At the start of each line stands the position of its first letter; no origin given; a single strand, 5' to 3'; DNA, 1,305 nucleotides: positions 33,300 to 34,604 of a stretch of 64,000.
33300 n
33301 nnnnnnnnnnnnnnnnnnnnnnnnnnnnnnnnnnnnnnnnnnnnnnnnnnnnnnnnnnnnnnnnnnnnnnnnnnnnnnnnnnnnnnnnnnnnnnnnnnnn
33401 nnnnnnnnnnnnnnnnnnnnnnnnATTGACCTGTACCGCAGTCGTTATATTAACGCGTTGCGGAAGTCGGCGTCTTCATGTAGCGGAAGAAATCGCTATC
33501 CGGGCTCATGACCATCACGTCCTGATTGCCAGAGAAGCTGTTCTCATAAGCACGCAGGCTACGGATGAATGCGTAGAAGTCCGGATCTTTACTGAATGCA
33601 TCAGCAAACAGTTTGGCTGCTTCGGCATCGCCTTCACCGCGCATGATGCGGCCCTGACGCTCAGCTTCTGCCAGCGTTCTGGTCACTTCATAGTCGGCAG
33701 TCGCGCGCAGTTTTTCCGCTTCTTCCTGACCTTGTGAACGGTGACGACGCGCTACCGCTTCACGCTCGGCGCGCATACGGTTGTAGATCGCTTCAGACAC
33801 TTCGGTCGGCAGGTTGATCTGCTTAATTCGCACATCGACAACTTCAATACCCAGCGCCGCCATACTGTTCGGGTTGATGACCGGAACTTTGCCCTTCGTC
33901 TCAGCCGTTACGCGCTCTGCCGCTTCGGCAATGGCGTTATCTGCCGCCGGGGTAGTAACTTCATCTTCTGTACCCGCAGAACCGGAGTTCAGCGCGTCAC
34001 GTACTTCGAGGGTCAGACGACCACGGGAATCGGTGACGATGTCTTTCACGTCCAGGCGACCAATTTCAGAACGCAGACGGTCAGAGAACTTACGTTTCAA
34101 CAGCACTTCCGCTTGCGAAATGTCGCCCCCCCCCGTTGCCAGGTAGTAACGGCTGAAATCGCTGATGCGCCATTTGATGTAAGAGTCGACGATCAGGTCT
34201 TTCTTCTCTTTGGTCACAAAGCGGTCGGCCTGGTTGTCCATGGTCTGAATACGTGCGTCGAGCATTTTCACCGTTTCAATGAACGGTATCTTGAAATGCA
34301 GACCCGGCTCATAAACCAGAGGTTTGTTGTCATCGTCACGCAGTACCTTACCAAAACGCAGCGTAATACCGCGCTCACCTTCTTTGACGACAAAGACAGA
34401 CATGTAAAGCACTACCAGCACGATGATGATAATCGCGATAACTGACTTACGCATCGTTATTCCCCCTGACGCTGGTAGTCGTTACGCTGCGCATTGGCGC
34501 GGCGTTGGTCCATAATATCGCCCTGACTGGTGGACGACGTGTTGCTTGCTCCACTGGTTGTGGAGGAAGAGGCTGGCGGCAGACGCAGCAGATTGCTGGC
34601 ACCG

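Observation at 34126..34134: Nine-nucleotide G/C homopolymer inside hflC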

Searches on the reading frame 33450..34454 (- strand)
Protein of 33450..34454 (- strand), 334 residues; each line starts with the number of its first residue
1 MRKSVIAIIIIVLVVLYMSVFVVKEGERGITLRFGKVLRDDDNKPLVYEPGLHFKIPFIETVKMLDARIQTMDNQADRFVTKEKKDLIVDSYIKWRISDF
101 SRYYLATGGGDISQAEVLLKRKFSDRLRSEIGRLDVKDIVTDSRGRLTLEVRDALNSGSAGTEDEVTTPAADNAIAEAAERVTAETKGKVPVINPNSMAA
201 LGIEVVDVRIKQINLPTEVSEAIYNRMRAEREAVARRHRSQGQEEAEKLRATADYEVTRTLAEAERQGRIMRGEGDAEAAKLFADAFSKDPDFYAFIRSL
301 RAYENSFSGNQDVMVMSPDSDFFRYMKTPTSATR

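Call 51: search_protein_families(library=ncbifam, proteins=[window:33450-34454:-])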
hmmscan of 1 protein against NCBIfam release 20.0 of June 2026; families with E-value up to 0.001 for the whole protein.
window:33450-34454:- (334 aa): 4 families
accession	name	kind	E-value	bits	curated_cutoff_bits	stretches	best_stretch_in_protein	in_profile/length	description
NF008259.0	PRK11029.1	equivalog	2.8e-210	697.2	427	1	1-333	1-333/334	protease modulator HflC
TIGR01932.1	hflC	equivalog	3e-149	496.1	134.4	1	1-327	1-318/318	protease modulator HflC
TIGR01933.1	hflK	equivalog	2.5e-22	79.6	159.4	2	20-157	1-126/261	FtsH protease activity modulator HflK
NF008181.0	PRK10930.1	equivalog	2.2e-08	33.4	660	1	5-146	80-211/419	FtsH protease activity modulator HflK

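Call 52: search_solved_structures(query=window:33453-34454:-, max_evalue=1e-20)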
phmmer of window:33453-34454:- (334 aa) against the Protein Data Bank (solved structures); distinct sequences matched with E-value up to 1e-20: 3.
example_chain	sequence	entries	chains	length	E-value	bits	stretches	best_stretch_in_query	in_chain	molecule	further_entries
7vhp_G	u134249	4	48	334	2.9e-215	716.1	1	1-334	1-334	Modulator of FtsH protease HflC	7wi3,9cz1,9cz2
9paw_XB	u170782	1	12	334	1.2e-214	714.2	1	1-334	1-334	Modulator of FtsH protease HflC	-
7vhq_G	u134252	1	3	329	4.9e-211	702.3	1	1-329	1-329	Modulator of FtsH protease HflC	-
